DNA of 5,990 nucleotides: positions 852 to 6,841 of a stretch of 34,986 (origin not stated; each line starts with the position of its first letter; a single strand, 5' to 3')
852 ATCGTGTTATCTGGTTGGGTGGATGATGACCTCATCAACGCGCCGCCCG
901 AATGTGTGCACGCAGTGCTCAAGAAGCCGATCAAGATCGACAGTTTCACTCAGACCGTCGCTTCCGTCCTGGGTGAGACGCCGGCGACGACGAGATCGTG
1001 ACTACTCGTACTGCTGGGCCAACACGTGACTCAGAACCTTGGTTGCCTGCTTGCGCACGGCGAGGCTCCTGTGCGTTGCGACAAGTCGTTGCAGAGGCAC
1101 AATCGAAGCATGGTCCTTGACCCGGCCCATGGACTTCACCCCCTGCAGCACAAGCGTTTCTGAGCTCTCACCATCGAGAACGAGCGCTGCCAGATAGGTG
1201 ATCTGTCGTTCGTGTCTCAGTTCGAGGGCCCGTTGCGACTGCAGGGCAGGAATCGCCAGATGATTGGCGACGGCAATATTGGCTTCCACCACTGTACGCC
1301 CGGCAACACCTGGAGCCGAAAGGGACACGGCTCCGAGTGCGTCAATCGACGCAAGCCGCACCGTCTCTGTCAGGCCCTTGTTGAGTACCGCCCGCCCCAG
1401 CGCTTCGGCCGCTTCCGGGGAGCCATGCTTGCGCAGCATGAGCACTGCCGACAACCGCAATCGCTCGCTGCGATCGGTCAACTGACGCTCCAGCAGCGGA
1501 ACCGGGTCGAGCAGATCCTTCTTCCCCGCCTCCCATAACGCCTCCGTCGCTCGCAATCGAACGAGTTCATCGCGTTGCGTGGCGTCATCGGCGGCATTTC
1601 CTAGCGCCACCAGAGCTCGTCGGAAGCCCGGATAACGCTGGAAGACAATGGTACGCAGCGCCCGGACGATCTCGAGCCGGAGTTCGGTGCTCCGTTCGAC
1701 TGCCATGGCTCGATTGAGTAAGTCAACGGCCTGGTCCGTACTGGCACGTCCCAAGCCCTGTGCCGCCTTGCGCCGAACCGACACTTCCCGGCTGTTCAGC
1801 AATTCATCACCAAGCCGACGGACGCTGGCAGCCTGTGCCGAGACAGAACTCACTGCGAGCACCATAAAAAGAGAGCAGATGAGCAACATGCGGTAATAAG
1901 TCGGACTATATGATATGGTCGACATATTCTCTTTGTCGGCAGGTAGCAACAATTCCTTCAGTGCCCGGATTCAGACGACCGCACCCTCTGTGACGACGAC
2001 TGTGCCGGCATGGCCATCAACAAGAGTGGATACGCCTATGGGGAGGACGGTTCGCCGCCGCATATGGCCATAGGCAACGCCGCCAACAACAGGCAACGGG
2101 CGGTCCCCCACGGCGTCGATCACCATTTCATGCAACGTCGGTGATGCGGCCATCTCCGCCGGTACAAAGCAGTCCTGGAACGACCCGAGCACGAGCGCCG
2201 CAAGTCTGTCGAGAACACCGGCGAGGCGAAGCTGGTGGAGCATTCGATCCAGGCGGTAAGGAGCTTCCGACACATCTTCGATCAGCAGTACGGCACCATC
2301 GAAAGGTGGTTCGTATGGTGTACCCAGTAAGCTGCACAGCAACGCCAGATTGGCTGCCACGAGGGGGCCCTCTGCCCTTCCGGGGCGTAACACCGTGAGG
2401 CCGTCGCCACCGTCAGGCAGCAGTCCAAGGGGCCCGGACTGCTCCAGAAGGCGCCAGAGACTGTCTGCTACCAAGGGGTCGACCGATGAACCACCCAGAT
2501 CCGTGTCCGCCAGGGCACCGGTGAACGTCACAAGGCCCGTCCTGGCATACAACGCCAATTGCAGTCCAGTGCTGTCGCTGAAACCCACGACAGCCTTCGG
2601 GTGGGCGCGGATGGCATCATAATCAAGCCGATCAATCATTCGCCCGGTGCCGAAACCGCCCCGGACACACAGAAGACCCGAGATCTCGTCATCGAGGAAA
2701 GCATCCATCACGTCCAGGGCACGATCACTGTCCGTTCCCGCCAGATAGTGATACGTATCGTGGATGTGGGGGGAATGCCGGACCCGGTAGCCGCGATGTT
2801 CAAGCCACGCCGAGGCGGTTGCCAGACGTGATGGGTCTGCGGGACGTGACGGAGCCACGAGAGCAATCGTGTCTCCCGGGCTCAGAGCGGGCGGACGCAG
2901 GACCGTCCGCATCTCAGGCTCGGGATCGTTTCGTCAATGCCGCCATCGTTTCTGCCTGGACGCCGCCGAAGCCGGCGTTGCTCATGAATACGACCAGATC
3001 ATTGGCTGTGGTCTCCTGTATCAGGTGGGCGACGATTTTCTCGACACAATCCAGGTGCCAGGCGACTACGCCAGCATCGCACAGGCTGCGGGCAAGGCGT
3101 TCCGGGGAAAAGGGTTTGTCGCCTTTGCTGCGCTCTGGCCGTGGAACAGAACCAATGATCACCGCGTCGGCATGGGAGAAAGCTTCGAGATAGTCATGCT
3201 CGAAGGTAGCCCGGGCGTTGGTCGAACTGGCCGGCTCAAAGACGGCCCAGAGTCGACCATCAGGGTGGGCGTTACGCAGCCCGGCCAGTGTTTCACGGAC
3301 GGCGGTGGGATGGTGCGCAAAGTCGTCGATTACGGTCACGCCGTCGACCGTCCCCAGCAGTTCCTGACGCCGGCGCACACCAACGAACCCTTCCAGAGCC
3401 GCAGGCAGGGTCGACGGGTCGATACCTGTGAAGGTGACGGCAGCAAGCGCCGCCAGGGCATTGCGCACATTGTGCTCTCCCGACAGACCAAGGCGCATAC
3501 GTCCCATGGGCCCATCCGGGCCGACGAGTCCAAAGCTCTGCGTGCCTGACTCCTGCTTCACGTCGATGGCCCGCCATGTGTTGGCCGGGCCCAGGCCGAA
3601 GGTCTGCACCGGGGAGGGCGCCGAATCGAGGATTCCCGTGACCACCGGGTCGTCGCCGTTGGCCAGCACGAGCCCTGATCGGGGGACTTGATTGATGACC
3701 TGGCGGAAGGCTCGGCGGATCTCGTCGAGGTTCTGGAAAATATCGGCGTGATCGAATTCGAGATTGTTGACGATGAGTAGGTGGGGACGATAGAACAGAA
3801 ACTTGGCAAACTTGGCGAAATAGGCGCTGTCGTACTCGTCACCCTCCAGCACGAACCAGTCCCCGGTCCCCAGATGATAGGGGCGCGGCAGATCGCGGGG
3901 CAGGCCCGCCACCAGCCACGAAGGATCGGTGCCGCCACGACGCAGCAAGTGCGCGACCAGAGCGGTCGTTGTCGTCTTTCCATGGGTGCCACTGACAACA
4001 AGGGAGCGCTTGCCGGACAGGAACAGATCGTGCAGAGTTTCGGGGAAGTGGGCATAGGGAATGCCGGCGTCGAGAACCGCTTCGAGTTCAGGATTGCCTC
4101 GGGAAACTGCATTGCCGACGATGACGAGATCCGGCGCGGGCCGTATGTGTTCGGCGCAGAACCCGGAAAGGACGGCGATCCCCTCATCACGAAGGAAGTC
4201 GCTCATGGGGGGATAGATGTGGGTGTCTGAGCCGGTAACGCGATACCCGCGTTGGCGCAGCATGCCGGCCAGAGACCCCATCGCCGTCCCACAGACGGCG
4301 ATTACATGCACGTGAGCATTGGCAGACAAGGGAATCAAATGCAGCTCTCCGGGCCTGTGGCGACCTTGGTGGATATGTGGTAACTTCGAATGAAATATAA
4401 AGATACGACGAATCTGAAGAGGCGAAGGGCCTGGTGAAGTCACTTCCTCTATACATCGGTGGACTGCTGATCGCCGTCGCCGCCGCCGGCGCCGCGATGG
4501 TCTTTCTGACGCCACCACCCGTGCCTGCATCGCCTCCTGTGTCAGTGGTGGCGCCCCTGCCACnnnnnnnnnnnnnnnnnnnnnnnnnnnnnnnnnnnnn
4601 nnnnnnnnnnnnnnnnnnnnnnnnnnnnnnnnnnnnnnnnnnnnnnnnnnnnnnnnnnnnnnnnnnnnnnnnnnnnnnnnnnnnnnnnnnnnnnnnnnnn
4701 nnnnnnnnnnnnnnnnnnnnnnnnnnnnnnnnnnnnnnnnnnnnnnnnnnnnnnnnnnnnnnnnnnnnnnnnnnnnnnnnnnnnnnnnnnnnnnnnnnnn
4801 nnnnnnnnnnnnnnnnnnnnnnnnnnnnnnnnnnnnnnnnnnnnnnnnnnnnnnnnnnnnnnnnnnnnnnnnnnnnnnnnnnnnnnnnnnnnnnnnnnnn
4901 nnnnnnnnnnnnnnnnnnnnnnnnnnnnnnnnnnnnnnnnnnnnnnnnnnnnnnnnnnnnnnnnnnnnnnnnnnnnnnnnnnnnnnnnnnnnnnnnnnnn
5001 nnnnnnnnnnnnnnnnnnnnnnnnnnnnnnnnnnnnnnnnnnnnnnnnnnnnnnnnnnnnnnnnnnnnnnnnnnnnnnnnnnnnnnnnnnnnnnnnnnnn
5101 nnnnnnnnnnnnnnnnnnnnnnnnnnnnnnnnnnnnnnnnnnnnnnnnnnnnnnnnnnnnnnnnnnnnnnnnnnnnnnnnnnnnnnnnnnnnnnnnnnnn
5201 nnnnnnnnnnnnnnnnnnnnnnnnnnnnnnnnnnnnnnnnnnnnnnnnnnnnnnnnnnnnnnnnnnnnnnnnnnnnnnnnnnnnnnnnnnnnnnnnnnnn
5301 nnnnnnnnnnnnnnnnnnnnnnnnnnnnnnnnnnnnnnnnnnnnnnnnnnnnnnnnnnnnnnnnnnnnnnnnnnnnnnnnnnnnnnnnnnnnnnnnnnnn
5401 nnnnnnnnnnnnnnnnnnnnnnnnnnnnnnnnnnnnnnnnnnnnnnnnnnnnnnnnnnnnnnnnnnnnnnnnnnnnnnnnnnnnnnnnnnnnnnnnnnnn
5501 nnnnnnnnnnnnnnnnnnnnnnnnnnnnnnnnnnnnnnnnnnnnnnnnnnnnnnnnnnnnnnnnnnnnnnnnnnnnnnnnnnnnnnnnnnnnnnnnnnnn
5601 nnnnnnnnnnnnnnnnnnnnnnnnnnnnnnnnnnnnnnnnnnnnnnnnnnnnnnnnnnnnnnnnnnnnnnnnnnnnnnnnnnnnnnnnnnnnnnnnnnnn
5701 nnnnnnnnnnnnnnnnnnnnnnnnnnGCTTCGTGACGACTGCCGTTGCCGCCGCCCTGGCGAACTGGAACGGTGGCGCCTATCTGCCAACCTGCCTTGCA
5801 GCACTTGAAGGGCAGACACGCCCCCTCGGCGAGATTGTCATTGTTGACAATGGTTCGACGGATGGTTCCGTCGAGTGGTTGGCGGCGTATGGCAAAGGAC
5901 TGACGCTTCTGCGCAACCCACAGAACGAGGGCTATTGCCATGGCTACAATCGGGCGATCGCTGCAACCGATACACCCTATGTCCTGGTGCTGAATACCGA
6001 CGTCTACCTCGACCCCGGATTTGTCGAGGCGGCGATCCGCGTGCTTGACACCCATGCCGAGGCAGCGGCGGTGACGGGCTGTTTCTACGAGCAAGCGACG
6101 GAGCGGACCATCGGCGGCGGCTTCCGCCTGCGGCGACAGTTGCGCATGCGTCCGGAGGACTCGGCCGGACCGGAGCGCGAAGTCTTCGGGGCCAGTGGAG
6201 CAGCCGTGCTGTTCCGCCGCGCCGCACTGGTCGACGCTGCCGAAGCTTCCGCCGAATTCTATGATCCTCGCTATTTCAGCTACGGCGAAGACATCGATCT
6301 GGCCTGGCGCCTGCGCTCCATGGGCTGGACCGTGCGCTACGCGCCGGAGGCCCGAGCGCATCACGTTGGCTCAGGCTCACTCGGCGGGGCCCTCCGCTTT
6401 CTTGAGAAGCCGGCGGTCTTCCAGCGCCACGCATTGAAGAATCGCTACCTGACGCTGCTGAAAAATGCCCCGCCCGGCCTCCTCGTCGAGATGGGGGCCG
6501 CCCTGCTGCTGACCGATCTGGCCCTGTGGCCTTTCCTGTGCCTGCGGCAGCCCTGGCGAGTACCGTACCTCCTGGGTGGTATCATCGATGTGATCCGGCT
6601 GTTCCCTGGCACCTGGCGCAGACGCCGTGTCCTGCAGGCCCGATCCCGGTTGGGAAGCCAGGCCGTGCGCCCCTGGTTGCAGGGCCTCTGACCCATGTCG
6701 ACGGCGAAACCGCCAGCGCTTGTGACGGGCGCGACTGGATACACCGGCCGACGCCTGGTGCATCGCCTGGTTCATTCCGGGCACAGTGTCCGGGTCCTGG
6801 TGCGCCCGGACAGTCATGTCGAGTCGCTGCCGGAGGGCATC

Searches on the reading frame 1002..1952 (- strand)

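Call 11: search_protein_families(library=pfam, proteins=[window:1002-1952:-], max_evalue=0.001)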
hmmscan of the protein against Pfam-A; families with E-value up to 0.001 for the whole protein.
window:1002-1952:- (316 aa): 2 families
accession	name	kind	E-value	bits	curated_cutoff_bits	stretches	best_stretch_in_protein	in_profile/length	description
PF13646.12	HEAT_2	-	1.2e-16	61.2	27.7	2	126-207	11-88/88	HEAT repeats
PF02985.28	HEAT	-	9e-05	22.8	23.5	0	50-69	7-26/31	HEAT repeat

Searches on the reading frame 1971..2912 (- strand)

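Call 11: search_protein_families(library=pfam, proteins=[window:1971-2912:-], max_evalue=0.001)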
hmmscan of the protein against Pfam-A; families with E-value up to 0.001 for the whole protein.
window:1971-2912:- (313 aa): 2 families
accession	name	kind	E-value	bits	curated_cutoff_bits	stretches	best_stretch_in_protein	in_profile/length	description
PF02016.21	Peptidase_S66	-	2.1e-36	125.2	25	1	16-132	1-121/121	LD-carboxypeptidase N-terminal domain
PF17676.7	Peptidase_S66C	-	2.9e-32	112.2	23.7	1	181-295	1-117/120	LD-carboxypeptidase C-terminal domain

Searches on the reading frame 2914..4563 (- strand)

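Call 11: search_protein_families(library=pfam, proteins=[window:2914-4563:-], max_evalue=0.001)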
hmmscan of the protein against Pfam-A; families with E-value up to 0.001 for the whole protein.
window:2914-4563:- (549 aa): 3 families
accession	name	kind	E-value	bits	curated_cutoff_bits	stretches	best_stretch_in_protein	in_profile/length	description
PF08245.18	Mur_ligase_M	-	4.4e-24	86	24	1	190-376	1-200/200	Mur ligase middle domain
PF01225.30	Mur_ligase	-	2.5e-19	69.9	21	1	84-181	1-91/95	Mur ligase family, catalytic domain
PF02875.26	Mur_ligase_C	-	2.7e-17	64.2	28.4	1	398-528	1-125/127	Mur ligase, glutamate ligase domain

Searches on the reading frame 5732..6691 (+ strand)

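Call 11: search_protein_families(library=pfam, proteins=[window:5732-6691:+], max_evalue=0.001)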
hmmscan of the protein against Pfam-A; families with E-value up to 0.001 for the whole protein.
window:5732-6691:+ (319 aa): 3 families
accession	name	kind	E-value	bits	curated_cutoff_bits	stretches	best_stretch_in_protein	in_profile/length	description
PF00535.33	Glycos_transf_2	-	2.8e-23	83.1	23.3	1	12-166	7-164/168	Glycosyl transferase family 2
PF13641.12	Glyco_tranf_2_3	-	2.4e-13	51.1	27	1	5-215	3-215/230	Glycosyltransferase like family 2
PF13632.12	Glyco_trans_2_3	-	6.2e-10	39.6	27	1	83-236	1-142/198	Glycosyl transferase family group 2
